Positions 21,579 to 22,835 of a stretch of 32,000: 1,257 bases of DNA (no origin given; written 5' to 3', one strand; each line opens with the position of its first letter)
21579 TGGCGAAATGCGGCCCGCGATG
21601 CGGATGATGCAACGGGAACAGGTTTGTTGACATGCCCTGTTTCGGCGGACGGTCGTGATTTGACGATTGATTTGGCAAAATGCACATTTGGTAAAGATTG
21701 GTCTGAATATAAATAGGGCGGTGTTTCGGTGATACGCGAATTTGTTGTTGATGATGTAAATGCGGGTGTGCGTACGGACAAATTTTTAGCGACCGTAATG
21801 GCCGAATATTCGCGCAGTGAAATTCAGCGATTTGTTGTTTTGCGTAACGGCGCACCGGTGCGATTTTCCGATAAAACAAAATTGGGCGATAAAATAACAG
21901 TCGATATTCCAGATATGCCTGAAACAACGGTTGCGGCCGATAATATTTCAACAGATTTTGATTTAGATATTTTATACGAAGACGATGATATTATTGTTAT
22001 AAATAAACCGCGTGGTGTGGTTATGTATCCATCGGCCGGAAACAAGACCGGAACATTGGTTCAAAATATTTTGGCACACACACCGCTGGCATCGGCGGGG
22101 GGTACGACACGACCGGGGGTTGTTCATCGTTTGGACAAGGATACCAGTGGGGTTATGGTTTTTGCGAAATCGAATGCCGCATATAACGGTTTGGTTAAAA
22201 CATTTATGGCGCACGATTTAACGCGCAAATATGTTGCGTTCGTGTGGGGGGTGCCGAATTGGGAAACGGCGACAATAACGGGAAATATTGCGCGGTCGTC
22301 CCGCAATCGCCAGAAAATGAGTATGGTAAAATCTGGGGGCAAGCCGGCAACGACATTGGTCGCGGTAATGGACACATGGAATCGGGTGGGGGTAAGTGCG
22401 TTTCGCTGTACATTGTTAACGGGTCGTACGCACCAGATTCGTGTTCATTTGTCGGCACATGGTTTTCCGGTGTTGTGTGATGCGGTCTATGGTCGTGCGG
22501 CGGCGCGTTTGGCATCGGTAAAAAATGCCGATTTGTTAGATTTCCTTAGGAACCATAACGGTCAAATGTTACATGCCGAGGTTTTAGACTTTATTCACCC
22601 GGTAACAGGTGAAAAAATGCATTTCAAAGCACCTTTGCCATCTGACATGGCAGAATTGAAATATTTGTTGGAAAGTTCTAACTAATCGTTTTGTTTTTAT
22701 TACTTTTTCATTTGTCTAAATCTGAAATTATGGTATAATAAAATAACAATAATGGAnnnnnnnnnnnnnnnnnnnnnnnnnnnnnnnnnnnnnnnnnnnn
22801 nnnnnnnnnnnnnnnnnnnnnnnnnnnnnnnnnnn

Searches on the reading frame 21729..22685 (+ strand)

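Call 8: search_protein_families(library=pfam, proteins=[window:21729-22685:+], max_evalue=0.001)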
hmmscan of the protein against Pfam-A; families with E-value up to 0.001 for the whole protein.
window:21729-22685:+ (318 aa): 1 family
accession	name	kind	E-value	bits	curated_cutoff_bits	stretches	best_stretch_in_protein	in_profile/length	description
PF00849.27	PseudoU_synth_2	-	7.8e-30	104.5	26.8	1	87-243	1-152/152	RNA pseudouridylate synthase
